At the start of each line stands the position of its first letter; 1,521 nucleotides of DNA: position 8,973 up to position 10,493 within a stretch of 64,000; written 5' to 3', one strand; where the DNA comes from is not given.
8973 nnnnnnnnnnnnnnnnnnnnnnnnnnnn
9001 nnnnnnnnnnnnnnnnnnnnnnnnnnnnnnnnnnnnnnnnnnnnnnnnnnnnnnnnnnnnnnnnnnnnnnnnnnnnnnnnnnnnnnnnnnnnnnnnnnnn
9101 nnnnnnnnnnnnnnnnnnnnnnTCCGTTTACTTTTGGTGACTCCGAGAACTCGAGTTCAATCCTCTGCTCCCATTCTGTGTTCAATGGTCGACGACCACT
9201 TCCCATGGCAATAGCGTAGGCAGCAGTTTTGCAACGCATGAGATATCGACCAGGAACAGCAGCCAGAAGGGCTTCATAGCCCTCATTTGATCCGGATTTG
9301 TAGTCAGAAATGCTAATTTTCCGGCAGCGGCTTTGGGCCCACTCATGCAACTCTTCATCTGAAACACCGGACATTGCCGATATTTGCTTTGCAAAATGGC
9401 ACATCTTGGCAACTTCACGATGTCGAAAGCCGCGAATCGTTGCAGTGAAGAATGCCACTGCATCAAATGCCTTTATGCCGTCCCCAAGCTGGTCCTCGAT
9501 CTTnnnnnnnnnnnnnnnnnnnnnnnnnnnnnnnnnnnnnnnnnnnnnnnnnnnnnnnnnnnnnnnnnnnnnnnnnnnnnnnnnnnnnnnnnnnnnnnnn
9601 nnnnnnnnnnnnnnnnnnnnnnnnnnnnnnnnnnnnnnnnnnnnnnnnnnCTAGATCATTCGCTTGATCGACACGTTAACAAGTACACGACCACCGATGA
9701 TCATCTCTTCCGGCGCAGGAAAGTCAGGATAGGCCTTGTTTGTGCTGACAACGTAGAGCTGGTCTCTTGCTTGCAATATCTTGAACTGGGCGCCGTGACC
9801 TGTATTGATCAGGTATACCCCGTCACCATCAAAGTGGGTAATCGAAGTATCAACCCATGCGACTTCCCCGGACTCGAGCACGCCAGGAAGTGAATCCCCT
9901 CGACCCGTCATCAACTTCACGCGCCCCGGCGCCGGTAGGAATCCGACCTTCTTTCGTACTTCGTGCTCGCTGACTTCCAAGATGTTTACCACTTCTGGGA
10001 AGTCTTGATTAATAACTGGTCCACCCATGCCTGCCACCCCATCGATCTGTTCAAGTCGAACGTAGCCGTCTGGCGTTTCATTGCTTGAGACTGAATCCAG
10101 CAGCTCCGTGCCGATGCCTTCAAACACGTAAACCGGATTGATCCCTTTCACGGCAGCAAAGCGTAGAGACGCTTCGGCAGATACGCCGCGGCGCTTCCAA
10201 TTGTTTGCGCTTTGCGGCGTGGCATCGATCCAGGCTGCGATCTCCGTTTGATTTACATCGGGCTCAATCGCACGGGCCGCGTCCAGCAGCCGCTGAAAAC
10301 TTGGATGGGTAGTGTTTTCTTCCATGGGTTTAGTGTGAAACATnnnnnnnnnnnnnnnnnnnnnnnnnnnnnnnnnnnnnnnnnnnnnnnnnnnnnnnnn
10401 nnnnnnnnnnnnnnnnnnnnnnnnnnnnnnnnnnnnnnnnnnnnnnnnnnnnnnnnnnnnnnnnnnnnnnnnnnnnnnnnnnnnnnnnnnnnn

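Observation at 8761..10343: rexAB-like arrangement: unknown 244-aa low-GC gene co-transcribed downstream of the CI repressor and closed by a hairpin/U-tract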

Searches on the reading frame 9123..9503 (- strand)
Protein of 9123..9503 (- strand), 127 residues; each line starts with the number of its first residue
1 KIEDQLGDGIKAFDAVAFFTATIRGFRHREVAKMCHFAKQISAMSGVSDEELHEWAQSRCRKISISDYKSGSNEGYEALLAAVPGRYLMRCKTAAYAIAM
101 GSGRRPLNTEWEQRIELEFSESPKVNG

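Call 97: search_solved_structures(query=A3, max_evalue=10)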
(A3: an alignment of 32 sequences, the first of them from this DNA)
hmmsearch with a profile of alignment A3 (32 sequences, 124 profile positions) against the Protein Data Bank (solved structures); distinct sequences matched with E-value up to 10: 9.
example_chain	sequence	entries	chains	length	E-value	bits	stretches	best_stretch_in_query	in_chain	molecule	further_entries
2jxu_A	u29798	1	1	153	0.0092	19.3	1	24-89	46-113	TerB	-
9qv5_A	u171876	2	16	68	0.18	15.1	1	80-111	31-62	Archaeal histone A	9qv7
9qv6_A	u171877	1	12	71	0.18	15.1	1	80-111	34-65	Archaeal histone A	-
9k8a_A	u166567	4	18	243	0.22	14.8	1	24-80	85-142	Cage-t32-Zn1-HEHE-34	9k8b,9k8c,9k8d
5gre_B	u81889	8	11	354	0.77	13.1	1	61-108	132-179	Isocitrate dehydrogenase [NAD] subunit gamma, mitochondrial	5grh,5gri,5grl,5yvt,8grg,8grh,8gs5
6l57_B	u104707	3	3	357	0.78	13.1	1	61-108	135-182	Isocitrate dehydrogenase [NAD] subunit gamma, mitochondrial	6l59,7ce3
2qjx_A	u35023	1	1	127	0.85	12.9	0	37-75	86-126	Protein BIM1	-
8x6g_H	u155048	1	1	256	0.96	12.8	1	39-84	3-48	RNA polymerase sigma factor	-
3to3_A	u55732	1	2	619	0.97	12.7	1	27-76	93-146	Petrobactin biosynthesis protein AsbB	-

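Call 98: search_protein_families(library=pfam, alignment_id=A3, max_evalue=10)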
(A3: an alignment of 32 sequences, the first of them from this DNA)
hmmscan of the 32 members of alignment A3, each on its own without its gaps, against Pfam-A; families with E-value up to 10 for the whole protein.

A. member 1, seq(127 aa): 0 families

B. families by the number of members that match (of 32 scanned): 18 families
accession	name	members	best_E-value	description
PF08369.16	PCP_red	1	0.0016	Proto-chlorophyllide reductase 57 kD subunit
PF21428.2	Gp7_helical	1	0.003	Baseplate wedge protein gp7, helical domain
PF11599.14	AviRa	1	0.0047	RRNA methyltransferase AviRa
PF25590.1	DUF7936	1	0.035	Domain of unknown function (DUF7936)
PF20766.2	DUF447_C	1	0.046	Protein of unknown function (DUF447)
PF10978.13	DUF2785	1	0.047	Protein of unknown function (DUF2785)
PF00675.25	Peptidase_M16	1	0.056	Insulinase (Peptidase family M16)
PF00536.37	SAM_1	1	0.059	SAM domain (Sterile alpha motif)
PF23781.1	Phage_TAC_16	1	0.068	Phage tail assembly chaperone protein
PF07985.18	SRR1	1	0.071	SRR1 domain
PF03752.18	ALF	1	0.078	Short repeats of unknown function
PF05288.16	Pox_A3L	1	0.08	Poxvirus A3L Protein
PF00542.24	Ribosomal_L12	1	0.13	Ribosomal protein L7/L12 C-terminal domain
PF10843.13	RGI1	1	0.16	Respiratory growth induced protein 1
PF02854.25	MIF4G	1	0.22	MIF4G domain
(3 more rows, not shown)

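Call 99: search_solved_structures(query=A3, max_evalue=0.05, show_alignments=1)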
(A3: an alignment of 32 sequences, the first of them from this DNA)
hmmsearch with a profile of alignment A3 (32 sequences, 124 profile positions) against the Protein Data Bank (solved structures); distinct sequences matched with E-value up to 0.05: 1.
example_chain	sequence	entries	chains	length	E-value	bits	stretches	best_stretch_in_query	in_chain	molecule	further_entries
2jxu_A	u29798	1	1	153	0.0092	19.3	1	24-89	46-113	TerB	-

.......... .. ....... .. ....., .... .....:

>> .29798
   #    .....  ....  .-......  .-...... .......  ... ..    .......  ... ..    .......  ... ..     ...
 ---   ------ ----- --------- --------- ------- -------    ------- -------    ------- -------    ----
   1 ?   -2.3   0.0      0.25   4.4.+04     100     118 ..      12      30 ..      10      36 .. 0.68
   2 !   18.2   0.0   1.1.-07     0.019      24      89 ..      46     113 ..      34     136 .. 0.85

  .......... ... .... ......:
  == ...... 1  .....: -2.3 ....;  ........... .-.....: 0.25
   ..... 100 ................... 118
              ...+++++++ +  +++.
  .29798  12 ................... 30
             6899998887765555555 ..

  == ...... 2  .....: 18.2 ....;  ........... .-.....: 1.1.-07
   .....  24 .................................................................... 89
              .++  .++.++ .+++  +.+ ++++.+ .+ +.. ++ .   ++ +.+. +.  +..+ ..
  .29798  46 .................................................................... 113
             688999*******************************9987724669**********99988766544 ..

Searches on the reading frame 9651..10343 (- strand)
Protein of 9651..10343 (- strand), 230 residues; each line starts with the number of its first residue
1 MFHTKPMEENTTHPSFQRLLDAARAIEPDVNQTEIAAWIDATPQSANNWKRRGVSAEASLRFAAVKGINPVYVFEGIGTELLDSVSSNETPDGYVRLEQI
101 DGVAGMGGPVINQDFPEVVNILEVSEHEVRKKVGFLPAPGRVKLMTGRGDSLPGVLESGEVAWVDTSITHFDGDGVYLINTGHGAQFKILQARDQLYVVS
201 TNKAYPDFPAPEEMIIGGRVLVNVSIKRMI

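Call 4: search_protein_families(library=pfam, proteins=[window:9651-10343:-], max_evalue=0.1)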
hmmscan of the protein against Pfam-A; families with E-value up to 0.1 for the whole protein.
window:9651-10343:- (230 aa): 1 family
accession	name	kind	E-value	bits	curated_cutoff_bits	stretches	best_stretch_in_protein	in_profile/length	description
PF00717.28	Peptidase_S24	-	5.6e-08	32.9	23.3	1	127-220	20-115/116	Peptidase S24-like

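Call 5: search_protein_families(library=phrogs, proteins=[window:9651-10343:-], max_evalue=0.1)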
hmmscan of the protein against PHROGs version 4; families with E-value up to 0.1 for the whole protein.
window:9651-10343:- (230 aa): 6 families
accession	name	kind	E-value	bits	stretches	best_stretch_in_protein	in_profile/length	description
phrog_4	-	transcription regulation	5.5e-29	102.3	1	2-221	111-333/400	transcriptional repressor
phrog_6201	-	transcription regulation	1.6e-13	51.6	1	118-226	3-117/121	CI-like repressor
phrog_18068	-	unknown function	2e-08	35.3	1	12-79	10-77/184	-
phrog_8558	-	unknown function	0.00096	20.4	1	155-221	38-105/114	-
phrog_8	-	transcription regulation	0.032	14.7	1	26-90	167-232/346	transcriptional regulator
phrog_8008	-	DNA, RNA and nucleotide metabolism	0.064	14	0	33-61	18-44/66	DNA binding protein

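Call 6: search_protein_families(library=padloc, proteins=[window:9651-10343:-], max_evalue=1)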
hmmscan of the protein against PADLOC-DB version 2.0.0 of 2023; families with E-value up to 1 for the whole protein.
window:9651-10343:- (230 aa): 0 families

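Call 15: find_related_loci(query=window:9651-10343:-, collection=genome_contigs, flank=6000)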
Query window:9651-10343:- (230 aa) in genome_contigs; peptide patterns used: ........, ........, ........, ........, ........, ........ (x = any residue, [..] = any of these).
113 stretches matched a pattern; 11 encode a relative of the query (tblastn E <= 1e-3); 11 distinct loci.
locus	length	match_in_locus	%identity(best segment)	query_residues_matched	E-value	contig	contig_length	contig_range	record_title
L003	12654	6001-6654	35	18-228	2e-28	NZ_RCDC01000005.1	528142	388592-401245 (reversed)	Stenotrophomonas rhizophila strain USBA GBX 843 Ga0105846_102, whole genome shotgun sequence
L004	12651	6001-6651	30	23-226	2e-20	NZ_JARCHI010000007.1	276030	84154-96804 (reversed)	Enterobacter pasteurii strain A-8 NODE_7_covk_21.922357_covr_62.961_cutoff_34, whole genome shotgun sequence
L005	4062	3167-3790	30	31-226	2e-20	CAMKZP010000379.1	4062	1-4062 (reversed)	MAG: uncultured Enterobacter sp. isolate SRR10810004_bin.5_metawrap_v1.3.0_MAG genome assembly, contig: ERZ12407369_3058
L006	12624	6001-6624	30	31-226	3e-20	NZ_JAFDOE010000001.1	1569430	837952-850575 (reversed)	Citrobacter sp. FP75 contig1, whole genome shotgun sequence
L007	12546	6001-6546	31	32-205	2e-19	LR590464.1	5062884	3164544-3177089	Leclercia adecarboxylata strain NCTC13032 genome assembly, chromosome: 1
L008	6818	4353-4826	33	56-205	2e-19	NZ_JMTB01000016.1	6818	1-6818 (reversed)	Trabulsiella guamensis ATCC 49490 GTGU.assembly.016, whole genome shotgun sequence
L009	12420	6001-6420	35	91-226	2e-17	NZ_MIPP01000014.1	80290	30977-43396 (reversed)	Pantoea eucrina strain LMG 5346 LMG_5346_Contig0014_, whole genome shotgun sequence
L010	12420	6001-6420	35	91-226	1e-17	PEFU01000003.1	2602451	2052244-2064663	Pantoea sp. BRM17 Scaffold_4, whole genome shotgun sequence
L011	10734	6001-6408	31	96-230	4e-15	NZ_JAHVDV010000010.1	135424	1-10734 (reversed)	Yokenella regensburgei strain SA185 Indigo38_contig_10, whole genome shotgun sequence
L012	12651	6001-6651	30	23-226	2e-20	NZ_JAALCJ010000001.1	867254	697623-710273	Enterobacter cloacae strain M-7 NODE_1_length_867254_cov_84.2854, whole genome shotgun sequence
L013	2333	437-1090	26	17-225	7e-12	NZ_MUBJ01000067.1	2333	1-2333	Xenorhabdus vietnamensis strain DSM 22392 Xvie_67, whole genome shotgun sequence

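Call 16: find_related_loci(query=window:9651-10343:-, collection=viral_contigs, flank=6000)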
Query window:9651-10343:- (230 aa) in viral_contigs; peptide patterns used: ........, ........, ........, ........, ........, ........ (x = any residue, [..] = any of these).
103 stretches matched a pattern; 100 encode a relative of the query (tblastn E <= 1e-3); the best 80 are kept; 80 distinct loci.
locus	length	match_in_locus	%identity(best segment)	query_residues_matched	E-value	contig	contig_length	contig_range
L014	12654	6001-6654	35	18-228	1e-27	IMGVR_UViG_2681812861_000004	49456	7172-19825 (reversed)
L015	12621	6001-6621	31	32-226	1e-20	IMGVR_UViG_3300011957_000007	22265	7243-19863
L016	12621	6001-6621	31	32-226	1e-20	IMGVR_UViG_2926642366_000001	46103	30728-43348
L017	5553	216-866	31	23-226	3e-20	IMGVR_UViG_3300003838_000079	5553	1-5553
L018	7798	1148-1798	31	23-226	3e-20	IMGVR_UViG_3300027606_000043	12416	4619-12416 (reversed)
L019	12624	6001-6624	30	31-226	4e-20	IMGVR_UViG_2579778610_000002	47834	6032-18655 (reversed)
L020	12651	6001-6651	30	23-226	5e-20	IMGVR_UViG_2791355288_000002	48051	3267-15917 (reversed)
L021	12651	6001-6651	30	23-226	5e-20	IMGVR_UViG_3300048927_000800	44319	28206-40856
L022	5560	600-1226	31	30-227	6e-20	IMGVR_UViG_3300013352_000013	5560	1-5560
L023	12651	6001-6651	30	23-226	9e-20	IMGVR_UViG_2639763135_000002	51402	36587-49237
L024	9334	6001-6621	30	32-226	9e-20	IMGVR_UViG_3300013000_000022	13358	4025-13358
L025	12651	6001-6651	30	23-226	9e-20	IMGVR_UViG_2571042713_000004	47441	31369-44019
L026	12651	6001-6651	30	23-226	9e-20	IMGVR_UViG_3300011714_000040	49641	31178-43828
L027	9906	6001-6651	30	23-226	9e-20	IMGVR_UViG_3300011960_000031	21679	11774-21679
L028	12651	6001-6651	30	23-226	9e-20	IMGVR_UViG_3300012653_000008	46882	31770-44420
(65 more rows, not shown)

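Call 65: list_cluster_members(proteins=[P0001, window:9651-10343:-, window:2401-4287:+, window:5793-7007:-, P0005, P0006])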
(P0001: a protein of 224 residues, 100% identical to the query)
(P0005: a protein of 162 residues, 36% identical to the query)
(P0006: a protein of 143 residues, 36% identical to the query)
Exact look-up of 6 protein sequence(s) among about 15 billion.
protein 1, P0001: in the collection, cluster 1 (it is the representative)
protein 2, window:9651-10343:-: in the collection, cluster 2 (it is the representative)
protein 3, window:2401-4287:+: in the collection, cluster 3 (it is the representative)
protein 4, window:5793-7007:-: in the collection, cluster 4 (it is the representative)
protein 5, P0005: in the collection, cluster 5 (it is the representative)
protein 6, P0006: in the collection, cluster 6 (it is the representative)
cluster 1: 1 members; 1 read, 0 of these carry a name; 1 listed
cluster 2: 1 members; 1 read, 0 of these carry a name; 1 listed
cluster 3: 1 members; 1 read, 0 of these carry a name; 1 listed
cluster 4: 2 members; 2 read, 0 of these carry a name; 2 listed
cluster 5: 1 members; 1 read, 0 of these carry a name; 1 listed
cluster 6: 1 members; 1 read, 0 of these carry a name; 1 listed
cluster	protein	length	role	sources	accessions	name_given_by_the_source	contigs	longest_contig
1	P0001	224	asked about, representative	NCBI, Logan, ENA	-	-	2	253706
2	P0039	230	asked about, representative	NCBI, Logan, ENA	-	-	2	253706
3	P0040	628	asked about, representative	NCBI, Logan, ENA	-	-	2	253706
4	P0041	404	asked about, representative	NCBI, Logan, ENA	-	-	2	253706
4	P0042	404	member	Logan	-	-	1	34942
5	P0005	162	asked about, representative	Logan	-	-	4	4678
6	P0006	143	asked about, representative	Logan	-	-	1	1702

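Call 70: search_dna_similar(query=window:9651-10343:-, collection=phages, mode=protein, max_rows=12)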
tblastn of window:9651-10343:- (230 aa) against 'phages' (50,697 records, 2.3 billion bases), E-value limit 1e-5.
Records with a match: 130; places in all: 130; records where one place covers at least 80% of the query: 26.
Best place of each record, by identity: <60% 130.
By first word of the organism name: Escherichia 35; Klebsiella 34; Salmonella 23; Pseudomonas 12; Enterobacteria 6; Providencia 3; Stx2-converting 3; Citrobacter 2; Lederbergvirus 2; Cronobacter 2; and 7 more.
By host as written in the record: Klebsiella pneumoniae 21; - 15; Escherichia coli 13; Salmonella enterica subsp. enterica serovar Typhimurium 5; Escherichia coli C 5; Salmonella enterica 4; Escherichia coli ECOR13 4; Klebsiella pneumoniae KH43 3; and 47 more.
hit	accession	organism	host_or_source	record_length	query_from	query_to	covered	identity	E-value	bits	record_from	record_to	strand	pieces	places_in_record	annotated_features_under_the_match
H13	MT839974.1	Bacteriophage sp.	human fecal samples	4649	50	221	75%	39.2%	2e-27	114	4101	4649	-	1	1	record has no annotation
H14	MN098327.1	Klebsiella phage Mulock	Klebsiella pneumoniae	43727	31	227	86%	31.6%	4e-17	85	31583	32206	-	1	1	transcriptional regulator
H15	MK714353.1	Klebsiella phage ST13-OXA48phi12.5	Klebsiella pneumoniae ST13-OXA48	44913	31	227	86%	31.6%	4e-17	85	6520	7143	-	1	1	repressor CI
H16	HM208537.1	Escherichia phage HK639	Escherichia coli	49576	15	226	92%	29.1%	1e-9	64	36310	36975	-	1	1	cI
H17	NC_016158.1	Escherichia phage HK639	Escherichia coli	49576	15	226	92%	29.1%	1e-9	64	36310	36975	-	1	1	CI-like repressor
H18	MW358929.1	Providencia phage PSTRCR_117lys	sewage sample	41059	6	224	95%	28.0%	1e-12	72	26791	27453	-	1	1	transcriptional regulator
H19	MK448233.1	Klebsiella phage ST11-VIM1phi8.1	Klebsiella pneumoniae ST11-VIM1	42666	31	227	86%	31.1%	3e-16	83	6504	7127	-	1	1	repressor CI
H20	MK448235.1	Klebsiella phage ST512-KPC3phi13.1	Klebsiella pneumoniae ST512-KPC3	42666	31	227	86%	31.1%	3e-16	83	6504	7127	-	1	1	repressor CI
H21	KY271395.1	Klebsiella phage 2b LV-2017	Klebsiella pneumoniae KH43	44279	8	205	86%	30.8%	3e-16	83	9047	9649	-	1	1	putative transcriptional regulator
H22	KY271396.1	Klebsiella phage 2 LV-2017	Klebsiella pneumoniae H151440672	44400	8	205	86%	30.3%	3e-14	77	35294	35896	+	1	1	putative transcriptional regulator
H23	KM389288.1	Escherichia phage Phi06_2987 S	-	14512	7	227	96%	27.0%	6e-12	70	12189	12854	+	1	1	record has no annotation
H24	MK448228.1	Klebsiella phage ST15-VIM1phi2.1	Klebsiella pneumoniae ST15-VIM1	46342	28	222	85%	29.9%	2e-13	74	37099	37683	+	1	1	putative repressor protein CI | hypothetical protein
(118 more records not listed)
